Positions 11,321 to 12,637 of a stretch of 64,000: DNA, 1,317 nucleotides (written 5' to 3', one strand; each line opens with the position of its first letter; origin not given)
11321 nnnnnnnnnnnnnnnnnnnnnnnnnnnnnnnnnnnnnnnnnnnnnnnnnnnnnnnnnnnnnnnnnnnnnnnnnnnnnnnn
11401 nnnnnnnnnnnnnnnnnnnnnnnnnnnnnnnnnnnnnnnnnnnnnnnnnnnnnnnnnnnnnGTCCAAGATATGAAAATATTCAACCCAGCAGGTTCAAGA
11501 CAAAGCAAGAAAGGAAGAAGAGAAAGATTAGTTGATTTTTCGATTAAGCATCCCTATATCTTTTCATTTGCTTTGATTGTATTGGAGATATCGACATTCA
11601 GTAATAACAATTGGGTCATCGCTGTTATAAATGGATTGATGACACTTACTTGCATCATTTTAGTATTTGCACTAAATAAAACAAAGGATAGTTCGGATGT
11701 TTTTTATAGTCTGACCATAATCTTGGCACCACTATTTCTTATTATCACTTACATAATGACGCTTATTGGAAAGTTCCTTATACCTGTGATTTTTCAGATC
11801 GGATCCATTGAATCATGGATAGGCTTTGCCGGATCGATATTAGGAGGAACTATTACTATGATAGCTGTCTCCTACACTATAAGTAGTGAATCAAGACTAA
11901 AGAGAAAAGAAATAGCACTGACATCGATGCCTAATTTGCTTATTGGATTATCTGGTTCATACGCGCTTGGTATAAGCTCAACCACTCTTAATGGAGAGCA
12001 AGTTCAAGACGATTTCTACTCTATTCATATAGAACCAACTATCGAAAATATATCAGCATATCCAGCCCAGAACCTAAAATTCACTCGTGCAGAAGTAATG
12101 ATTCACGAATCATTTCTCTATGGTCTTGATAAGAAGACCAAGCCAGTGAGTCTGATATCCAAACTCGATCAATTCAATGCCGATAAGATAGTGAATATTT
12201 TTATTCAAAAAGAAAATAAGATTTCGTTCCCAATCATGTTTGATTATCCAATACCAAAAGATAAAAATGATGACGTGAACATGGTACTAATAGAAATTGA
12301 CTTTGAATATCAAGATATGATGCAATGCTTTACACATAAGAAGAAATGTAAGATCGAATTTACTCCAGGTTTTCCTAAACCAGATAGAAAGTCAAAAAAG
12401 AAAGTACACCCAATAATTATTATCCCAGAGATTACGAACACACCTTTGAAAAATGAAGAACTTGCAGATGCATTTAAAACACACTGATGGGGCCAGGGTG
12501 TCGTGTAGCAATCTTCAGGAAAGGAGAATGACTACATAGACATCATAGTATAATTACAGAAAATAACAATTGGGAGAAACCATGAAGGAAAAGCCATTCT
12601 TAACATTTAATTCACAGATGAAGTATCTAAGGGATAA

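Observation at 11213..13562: cI-linked lysogeny cargo: small HTH-like protein + 338-aa membrane protein + Abi_2/HEPN. A Rex-like, possibly new exclusion module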

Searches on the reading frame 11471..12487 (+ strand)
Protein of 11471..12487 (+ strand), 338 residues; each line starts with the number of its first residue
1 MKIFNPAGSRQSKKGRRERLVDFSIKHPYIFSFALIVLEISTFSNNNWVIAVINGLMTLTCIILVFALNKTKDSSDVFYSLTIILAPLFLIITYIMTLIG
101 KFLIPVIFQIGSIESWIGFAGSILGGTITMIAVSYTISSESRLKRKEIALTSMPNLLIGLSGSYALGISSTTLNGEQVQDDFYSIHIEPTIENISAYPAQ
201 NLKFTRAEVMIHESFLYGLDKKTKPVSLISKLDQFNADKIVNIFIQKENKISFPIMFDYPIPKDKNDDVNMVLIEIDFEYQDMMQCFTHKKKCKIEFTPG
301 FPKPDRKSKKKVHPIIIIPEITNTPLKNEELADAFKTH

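Call 3: search_protein_families(library=pfam, proteins=[window:11471-12487:+], max_evalue=0.1)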
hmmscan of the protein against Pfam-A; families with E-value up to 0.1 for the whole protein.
window:11471-12487:+ (338 aa): 1 family
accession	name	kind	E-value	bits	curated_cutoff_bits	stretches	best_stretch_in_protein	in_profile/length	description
PF19832.4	DUF6313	-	0.035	14.3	25.8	1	55-164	5-103/182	Family of unknown function (DUF6313)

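Call 4: search_protein_families(library=padloc, proteins=[window:11471-12487:+], max_evalue=0.1)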
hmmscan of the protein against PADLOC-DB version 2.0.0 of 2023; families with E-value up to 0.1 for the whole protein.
window:11471-12487:+ (338 aa): 0 families

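Call 5: search_protein_families(library=phrogs, proteins=[window:11471-12487:+], max_evalue=0.01)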
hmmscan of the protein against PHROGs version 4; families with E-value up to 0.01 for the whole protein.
window:11471-12487:+ (338 aa): 0 families

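Call 9: find_homologous_proteins(query=window:11471-12487:+, max_evalue=0.001)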
Query window:11471-12487:+ (338 aa): 2 proteins with E <= 0.001 among 2558 candidates.
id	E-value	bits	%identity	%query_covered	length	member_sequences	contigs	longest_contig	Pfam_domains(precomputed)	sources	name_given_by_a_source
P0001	7.1e-132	458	100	62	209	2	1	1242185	-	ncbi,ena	-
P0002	6.3e-21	93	29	64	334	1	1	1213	-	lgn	-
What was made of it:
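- Tried and rejected: The k-mer protein search for orf338 found only itself and one relative (call 9).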

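Call 12: find_encoding_contigs(protein=P0001, flank=10000, max_places=4)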
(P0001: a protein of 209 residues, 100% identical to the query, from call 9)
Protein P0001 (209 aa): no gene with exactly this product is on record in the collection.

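Call 17: search_protein_representatives(protein=window:11471-12487:+)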
Query: 338 residues. Proteins with E-value up to 0.001 (for the whole library): 129; up to 1e-10: 24; up to 1e-30: 1. The best 129 are listed.
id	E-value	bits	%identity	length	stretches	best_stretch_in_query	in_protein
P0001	2.3e-132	457.5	100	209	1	130-338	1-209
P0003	3.4e-22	95.5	32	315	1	17-216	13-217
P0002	2.0e-21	93.0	30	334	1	26-292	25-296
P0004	2.0e-18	83.1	39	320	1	17-154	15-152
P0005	3.3e-18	82.4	27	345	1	17-331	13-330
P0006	9.1e-18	81.0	34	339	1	29-309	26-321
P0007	1.2e-16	77.3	36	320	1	25-220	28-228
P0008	2.7e-16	76.1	28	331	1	12-298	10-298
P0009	2.8e-16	76.1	32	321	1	20-308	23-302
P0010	5.5e-16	75.1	38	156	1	26-154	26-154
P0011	1.6e-15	73.6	26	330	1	26-312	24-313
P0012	2.8e-15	72.8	28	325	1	20-219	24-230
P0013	2.3e-14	69.8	31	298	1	81-326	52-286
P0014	4.5e-13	65.6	34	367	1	19-194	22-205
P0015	5.9e-13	65.2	27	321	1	69-330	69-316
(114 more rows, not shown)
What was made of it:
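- Tried and rejected: The exhaustive HMMER search was needed to find the family (call 17).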

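Call 22: find_related_loci(query=A2, collection=genome_contigs, flank=8000)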
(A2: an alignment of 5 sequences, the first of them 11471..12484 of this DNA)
Query A2 (338 aa) in genome_contigs; peptide patterns used: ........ (x = any residue, [..] = any of these).
47 stretches matched a pattern; 7 encode a relative of the query (tblastn E <= 1e-3); 7 distinct loci.
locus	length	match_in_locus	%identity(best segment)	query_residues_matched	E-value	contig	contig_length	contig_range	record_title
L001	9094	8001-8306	38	84-181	6e-13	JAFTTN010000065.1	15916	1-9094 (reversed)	MAG: Clostridia bacterium isolate RGIG4136 Roe_deer_Colon-1__c653471, whole genome shotgun sequence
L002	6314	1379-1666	39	48-146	5e-13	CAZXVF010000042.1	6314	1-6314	MAG TPA_asm: uncultured Ruminococcus sp. isolate SRP225648_co1_691 genome assembly, contig: NODE_31664_length_6314_cov_1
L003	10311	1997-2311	39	79-182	3e-13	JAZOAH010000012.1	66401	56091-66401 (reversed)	MAG: Eubacteriales bacterium isolate T1900044764_TS20190230.MAGScoT_cleanbin_000010 SGB_2389_k141_422245, whole genome s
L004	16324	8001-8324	37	93-204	4e-12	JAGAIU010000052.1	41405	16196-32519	MAG: Clostridia bacterium isolate RGIG8481 Water_deer_Cecum-1__c223370, whole genome shotgun sequence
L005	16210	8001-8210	46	81-147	6e-11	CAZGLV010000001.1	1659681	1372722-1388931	MAG TPA_asm: uncultured Erysipelotrichaceae bacterium isolate binchicken_co158_39 genome assembly, contig: NODE_1_length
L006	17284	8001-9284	44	79-156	9e-11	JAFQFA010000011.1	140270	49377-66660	MAG: Oscillospiraceae bacterium isolate RGIG1760 Goat_Cecum-3__c564607, whole genome shotgun sequence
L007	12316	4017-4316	35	31-128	4e-9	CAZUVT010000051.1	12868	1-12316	MAG TPA_asm: uncultured Erysipelotrichaceae bacterium isolate SRP199465_co2_865 genome assembly, contig: NODE_15227_leng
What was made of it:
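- Tried and rejected: Relatives come from Erysipelotrichaceae, Clostridia and Oscillospiraceae gut MAGs (call 22).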

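Call 23: find_related_loci(query=A2, collection=viral_contigs, flank=8000)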
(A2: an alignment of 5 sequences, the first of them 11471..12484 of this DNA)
Query A2 (338 aa) in viral_contigs; peptide patterns used: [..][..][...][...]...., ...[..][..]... (x = any residue, [..] = any of these).
55 stretches matched a pattern, but none encodes a relative of the query by tblastn (E <= 1e-3).

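Call 24: find_related_loci(query=A2, collection=metagenome_contigs, flank=8000)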
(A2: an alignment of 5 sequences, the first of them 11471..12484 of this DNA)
Query A2 (338 aa) in metagenome_contigs; peptide patterns used: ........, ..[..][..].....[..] (x = any residue, [..] = any of these).
166 stretches matched a pattern; 1 encode a relative of the query (tblastn E <= 1e-3); 1 distinct loci.
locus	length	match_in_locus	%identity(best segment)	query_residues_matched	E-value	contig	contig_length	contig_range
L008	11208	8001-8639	29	11-216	3e-21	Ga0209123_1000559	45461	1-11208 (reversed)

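Call 31: search_dna_similar(query=window:11471-12484:+, collection=phages, mode=protein, max_evalue=0.01, max_rows=25)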
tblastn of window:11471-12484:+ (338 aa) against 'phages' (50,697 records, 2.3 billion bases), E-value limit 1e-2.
No match.

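Call 39: predict_structure(alignment_id=A1)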
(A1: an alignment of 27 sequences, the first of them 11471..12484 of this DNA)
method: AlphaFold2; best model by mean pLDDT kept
length: 338 residues; sequences in the alignment: 27
mean_pLDDT: 78.7   pTM: 0.62
mean pLDDT of the five models: 78.7, 78.4, 77.1, 76.5, 74.8
residues with pLDDT >= 90: 96; 70-90: 154; 50-70: 57; < 50: 31
segments of 3 or more residues with pLDDT < 50: 1-12, 171-174, 176-178, 308-314, 334-338
pLDDT, mean of each block of 10 residues (from residue 1): 40 66 85 94 94 92 82 72 85 87 74 84 90 89 90 89 63 47 84 94 93 83 88 79 86 88 69 91 90 85 54 54 60 48
secondary structure, 60 per line:
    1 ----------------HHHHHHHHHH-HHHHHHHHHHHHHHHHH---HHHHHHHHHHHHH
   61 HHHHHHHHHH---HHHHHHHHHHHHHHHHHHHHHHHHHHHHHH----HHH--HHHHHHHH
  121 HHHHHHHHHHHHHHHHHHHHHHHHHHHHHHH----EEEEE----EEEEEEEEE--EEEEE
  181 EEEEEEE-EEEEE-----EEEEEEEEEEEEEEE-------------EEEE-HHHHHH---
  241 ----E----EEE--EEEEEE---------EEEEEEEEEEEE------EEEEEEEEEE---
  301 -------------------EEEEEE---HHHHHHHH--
elements in order: H17-26 H28-44 H48-70 H74-103 H113-151 E156-160 E165-173 E176-187 E189-193 E199-213 E227-230 H232-237 E250-252 E255-260 E270-281 E288-297 E320-325 H329-336
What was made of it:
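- On Known Sie families (SieA, Sie2009, Ltp): 4 TM helices (call 39).
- Checked: The 338-aa protein: AlphaFold2 with a 27-sequence alignment (pLDDT 78.7, pTM 0.62) gives four TM helices (28-44, 48-70, 74-103, 113-151) and a beta-sandwich at 156-325 (call 39).
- Polytopic membrane protein (call 39).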

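Call 42: search_solved_structures(query=A1, max_evalue=1)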
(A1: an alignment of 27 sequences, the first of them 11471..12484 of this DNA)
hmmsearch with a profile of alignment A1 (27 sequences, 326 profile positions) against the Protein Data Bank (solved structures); distinct sequences matched with E-value up to 1: 0.
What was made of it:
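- Tried and rejected: The profile of the family against PDB sequences: nothing at E <= 1 (call 42).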

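Call 43: fold_search(model_id=the predicted structure, library=pdb)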
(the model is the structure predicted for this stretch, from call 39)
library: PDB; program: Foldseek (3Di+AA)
matches with E <= 10: 465; with E <= 0.001: 15
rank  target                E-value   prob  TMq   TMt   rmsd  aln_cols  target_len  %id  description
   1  7ycx_G                2.1e-04  0.96  0.18  0.08  23.2       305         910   10  The structure of INTAC-PEC complex (released 2023-03-15)
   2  7u6y_C                2.1e-04  0.92  0.17  0.18  17.6       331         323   10  Cryo-EM structure of the pancreatic ATP-sensitive potassium channel in the presence of glibenclamide and ATP with Kir6 (released 2022-08-31)
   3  7u1e_A                2.7e-04  0.97  0.21  0.21  18.2       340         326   10  CryoEM structure of the pancreatic ATP-sensitive potassium channel bound to ATP with Kir6.2-CTD in the down conformati (released 2022-08-31)
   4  3spi                  3.2e-04  0.93  0.21  0.21  21.6       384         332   11  Inward rectifier potassium channel Kir2.2 in complex with PIP2 (released 2011-08-24)
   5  7zdz_C                3.8e-04  0.93  0.22  0.23  20.0       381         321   13  Cryo-EM structure of the human inward-rectifier potassium 2.1 channel (Kir2.1) (released 2022-09-28)
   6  6xis_A                4.3e-04  0.97  0.22  0.24  21.3       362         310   10  Cryo-EM structure of the G protein-gated inward rectifier K+ channel GIRK2 (Kir3.2) in apo form (released 2020-10-07)
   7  3sph                  5.1e-04  0.93  0.22  0.22  21.0       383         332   11  Inward rectifier potassium channel Kir2.2 I223L mutant in complex with PIP2 (released 2011-08-24)
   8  3syo                  6.0e-04  0.97  0.22  0.23  17.4       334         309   10  Crystal structure of the G protein-gated inward rectifier K+ channel GIRK2 (Kir3.2) in complex with sodium (released 2011-10-12)
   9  7zdz_A                6.0e-04  0.90  0.22  0.23  20.4       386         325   12  Cryo-EM structure of the human inward-rectifier potassium 2.1 channel (Kir2.1) (released 2022-09-28)
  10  9dnm_A                7.9e-04  0.82  0.16  0.14  25.5       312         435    6  Structure of rat beta-arrestin 1 bound to allosteric inhibitor (released 2025-01-22)
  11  7tys_D                8.4e-04  0.92  0.22  0.22  17.5       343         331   10  Cryo-EM structure of the pancreatic ATP-sensitive potassium channel bound to ATP and repaglinide with Kir6.2-CTD in th (released 2022-08-31)
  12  6xit_A                8.8e-04  0.93  0.21  0.22  17.4       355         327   10  Cryo-EM structure of the G protein-gated inward rectifier K+ channel GIRK2 (Kir3.2) in complex with PIP2 (released 2020-10-07)
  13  7uaa_D                8.8e-04  0.93  0.22  0.22  17.3       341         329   10  CryoEM structure of the pancreatic ATP-sensitive potassium channel in the ATP-bound state with Kir6.2-CTD in the up co (released 2022-08-31)
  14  3syq_A                9.4e-04  0.94  0.21  0.24  16.5       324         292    9  Crystal structure of the G protein-gated inward rectifier K+ channel GIRK2 (Kir3.2) R201A mutant in complex with PIP2 (released 2011-10-12)
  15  6m86                  9.4e-04  0.90  0.22  0.23  21.3       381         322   11  Crystal Structure of Inward Rectifier Kir2.2 Force Open Mutant (released 2019-09-04)
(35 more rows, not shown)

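Call 44: fold_search(model_id=the predicted structure, library=viral)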
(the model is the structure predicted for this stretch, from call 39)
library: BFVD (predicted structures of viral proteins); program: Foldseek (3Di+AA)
matches with E <= 10: 368; with E <= 0.001: 4
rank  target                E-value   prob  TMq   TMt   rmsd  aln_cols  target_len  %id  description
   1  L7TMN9                1.4e-07  1.00  0.26  0.29  25.1       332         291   12  Transmembrane protein [Rhizobium phage RHEph01]
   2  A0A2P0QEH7            2.3e-05  1.00  0.30  0.31  13.1       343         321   11  Uncharacterized protein [Haloarcula hispanica pleomorphic virus 4]
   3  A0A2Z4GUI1            2.7e-05  1.00  0.21  0.35  12.6       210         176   16  (no name in the UniProt tables at hand)
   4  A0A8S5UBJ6            6.9e-04  1.00  0.20  0.41  10.3       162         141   17  Uncharacterized protein [Caudovirales sp. ctcT39]
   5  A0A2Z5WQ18            1.4e-03  0.96  0.17  0.30  10.1       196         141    9  (no name in the UniProt tables at hand)
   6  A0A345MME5            3.3e-03  0.98  0.20  0.33  13.0       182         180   15  (no name in the UniProt tables at hand)
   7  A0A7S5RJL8            3.5e-03  0.77  0.18  0.27  18.9       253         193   11  (no name in the UniProt tables at hand)
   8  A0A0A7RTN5            5.2e-03  0.95  0.19  0.25  14.8       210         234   10  (no name in the UniProt tables at hand)
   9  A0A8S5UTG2            7.3e-03  0.93  0.15  0.30  18.4       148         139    7  Uncharacterized protein [Myoviridae sp. ctYA416]
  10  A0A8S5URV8            8.1e-03  0.66  0.16  0.24  27.8       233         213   11  Putative lipoprotein [Siphoviridae sp. ctg8v2]
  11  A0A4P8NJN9            8.1e-03  0.30  0.14  0.10  28.3       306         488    8  (no name in the UniProt tables at hand)
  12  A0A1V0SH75            1.1e-02  0.77  0.20  0.27  21.2       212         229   12  Uncharacterized protein [Hokovirus HKV1]
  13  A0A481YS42            1.3e-02  0.75  0.18  0.32  11.9       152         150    8  Uncharacterized protein [Marseillevirus LCMAC101]
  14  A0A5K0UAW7            1.3e-02  0.57  0.18  0.16  20.8       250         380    9  Ig family protein [Yasminevirus sp. GU-2018]
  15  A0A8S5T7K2            2.0e-02  0.54  0.19  0.20  23.5       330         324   12  Sel1-like repeat [Myoviridae sp. cta6i12]
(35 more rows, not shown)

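Call 46: search_protein_families(library=ncbifam, proteins=[window:11471-12484:+], max_evalue=0.1)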
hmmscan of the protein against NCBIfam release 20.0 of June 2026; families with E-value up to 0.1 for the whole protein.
window:11471-12484:+ (338 aa): 0 families

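Call 50: search_protein_families(library=pfam, proteins=[L008:9076-9444:+, L007:2626-3897:+, L005:8775-9896:+, L001:7211-7966:+, L001:6700-7188:+, L002:2208-2912:+, L006:7531-7935:+, L006:5018-6685:+, L004:8798-9421:+, L003:3363-3620:-], max_evalue=0.01)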
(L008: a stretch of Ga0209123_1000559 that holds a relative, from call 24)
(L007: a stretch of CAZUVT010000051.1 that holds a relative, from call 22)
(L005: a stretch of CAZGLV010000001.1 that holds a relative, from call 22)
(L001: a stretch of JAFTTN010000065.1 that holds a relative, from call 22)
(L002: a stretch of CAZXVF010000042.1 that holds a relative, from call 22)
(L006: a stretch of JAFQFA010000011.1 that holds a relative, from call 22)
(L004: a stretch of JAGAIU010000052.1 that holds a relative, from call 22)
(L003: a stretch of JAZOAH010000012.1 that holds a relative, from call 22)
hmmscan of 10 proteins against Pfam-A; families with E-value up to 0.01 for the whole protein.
L008:9076-9444:+ (122 aa): 0 families

L007:2626-3897:+ (423 aa): 3 families
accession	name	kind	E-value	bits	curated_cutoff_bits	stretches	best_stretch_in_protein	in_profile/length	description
PF13455.12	MUG113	-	3.7e-21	75.9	22.3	1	317-393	1-72/73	Meiotically up-regulated gene 113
PF10544.15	T5orf172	-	1.8e-19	70.6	20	1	301-393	1-99/101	T5orf172 domain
PF13250.11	DUF4041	-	5.6e-19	68.2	27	1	141-196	1-56/56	Domain of unknown function (DUF4041)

L005:8775-9896:+ (373 aa): 2 families
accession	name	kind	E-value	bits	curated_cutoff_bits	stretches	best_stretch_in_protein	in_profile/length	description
PF00589.27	Phage_integrase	-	7.1e-19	68.7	27.1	1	199-360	21-170/172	Phage integrase family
PF14657.12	Arm-DNA-bind_4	-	2.7e-09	36.9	22.3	1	29-67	1-41/47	Arm DNA-binding domain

L001:7211-7966:+ (251 aa): 0 families

L001:6700-7188:+ (162 aa): 0 families

L002:2208-2912:+ (234 aa): 0 families

L006:7531-7935:+ (134 aa): 1 family
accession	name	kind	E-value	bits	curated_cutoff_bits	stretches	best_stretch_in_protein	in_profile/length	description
PF10810.13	DUF2545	-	0.00047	20.7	27.8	1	52-88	16-51/80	Protein of unknown function (DUF2545)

L006:5018-6685:+ (555 aa): 4 families
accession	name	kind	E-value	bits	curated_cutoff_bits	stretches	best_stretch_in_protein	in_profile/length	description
PF06103.16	DUF948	-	0.00067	20.2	37.2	1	7-69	18-80/89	Bacterial protein of unknown function (DUF948)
PF04108.17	ATG17_like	-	0.0011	18.9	43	1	244-379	112-230/355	Autophagy protein ATG17-like domain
PF02582.19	DUF155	-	0.0059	17.2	27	0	4-57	80-132/174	RMND1/Sif2-Sif3/Mrx10, DUF155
PF22872.1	DUF7018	-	0.0081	16.8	27.8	0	520-552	31-63/116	Domain of unknown function (DUF7018)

L004:8798-9421:+ (207 aa): 0 families

L003:3363-3620:- (85 aa): 0 families

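Call 54: find_encoding_contigs(protein=P0003, flank=5000, max_places=2)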
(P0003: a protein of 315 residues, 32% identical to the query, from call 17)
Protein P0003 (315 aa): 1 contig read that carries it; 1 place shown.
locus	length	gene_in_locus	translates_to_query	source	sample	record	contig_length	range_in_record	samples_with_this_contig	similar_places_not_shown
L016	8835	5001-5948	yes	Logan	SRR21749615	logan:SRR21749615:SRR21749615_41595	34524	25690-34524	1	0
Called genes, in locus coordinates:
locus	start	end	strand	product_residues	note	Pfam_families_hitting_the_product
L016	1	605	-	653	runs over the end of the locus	PF02463:SMC_N (weak), PF13175:AAA_15, PF13476:AAA_23 (faint), PF13555:AAA_29 (weak)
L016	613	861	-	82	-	-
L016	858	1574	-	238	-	PF13392:HNH_3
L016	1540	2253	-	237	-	-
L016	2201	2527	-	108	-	-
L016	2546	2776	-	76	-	PF00404:Dockerin_1, PF13202:EF-hand_5 (faint)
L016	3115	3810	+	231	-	-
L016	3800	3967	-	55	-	-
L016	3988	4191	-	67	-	PF05339:DUF739 (weak), PF13560:HTH_31 (weak), PF01381:HTH_3 (weak)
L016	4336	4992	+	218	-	PF12844:HTH_19, PF13560:HTH_31, PF01381:HTH_3, PF00717:Peptidase_S24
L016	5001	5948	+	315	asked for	-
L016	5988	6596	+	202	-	-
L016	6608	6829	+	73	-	-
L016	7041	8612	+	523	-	PF00239:Resolvase, PF07508:Recombinase, PF13408:Zn_ribbon_recom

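Call 55: find_encoding_contigs(protein=P0005, flank=5000, max_places=2)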
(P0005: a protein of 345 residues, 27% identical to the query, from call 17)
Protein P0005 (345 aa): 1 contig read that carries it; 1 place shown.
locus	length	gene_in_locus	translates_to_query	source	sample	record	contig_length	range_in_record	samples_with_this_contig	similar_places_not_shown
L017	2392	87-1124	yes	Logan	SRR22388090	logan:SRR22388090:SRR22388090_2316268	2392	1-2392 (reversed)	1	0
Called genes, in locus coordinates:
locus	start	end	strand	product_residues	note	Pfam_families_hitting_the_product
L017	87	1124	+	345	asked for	-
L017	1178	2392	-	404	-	?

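Call 56: find_encoding_contigs(protein=P0006, flank=5000, max_places=2)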
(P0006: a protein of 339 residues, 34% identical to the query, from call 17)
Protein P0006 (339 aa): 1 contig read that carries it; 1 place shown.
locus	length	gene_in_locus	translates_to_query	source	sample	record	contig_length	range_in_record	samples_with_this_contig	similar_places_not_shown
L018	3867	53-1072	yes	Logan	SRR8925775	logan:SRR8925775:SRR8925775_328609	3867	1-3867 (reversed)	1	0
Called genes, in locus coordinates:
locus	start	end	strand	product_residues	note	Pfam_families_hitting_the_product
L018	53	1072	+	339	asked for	-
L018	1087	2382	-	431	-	-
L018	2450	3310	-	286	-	-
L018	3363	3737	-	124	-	PF27257:HI_0787_N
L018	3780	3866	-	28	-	?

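Call 57: find_encoding_contigs(protein=P0011, flank=5000, max_places=2)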
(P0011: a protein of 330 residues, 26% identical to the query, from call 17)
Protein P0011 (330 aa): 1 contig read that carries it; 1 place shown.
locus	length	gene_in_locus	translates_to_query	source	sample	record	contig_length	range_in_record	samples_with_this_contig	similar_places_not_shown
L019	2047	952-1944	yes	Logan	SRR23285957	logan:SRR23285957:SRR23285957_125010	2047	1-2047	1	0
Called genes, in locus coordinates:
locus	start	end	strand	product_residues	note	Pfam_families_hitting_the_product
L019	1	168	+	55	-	?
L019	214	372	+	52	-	-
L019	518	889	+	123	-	-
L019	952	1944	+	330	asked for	-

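Call 60: find_related_loci(query=A3, collection=viral_contigs, flank=6000)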
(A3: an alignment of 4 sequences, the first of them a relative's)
Query A3 (320 aa) in viral_contigs; peptide patterns used: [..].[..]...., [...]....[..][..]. (x = any residue, [..] = any of these).
92 stretches matched a pattern, but none encodes a relative of the query by tblastn (E <= 1e-3).

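Call 61: find_related_loci(query=A4, collection=viral_contigs, flank=6000)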
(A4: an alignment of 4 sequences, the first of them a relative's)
Query A4 (339 aa) in viral_contigs; peptide patterns used: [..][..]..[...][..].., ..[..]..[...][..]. (x = any residue, [..] = any of these).
32 stretches matched a pattern, but none encodes a relative of the query by tblastn (E <= 1e-3).

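Call 62: find_encoding_contigs(protein=P0004, flank=5000, max_places=2)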
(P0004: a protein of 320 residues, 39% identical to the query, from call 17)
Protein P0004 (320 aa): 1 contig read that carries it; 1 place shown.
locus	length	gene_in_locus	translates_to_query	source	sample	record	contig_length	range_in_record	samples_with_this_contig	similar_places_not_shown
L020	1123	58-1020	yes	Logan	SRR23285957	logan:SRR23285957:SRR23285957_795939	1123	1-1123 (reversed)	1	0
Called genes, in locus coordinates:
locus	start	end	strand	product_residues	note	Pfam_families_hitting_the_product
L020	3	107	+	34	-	?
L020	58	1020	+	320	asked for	-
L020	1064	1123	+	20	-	?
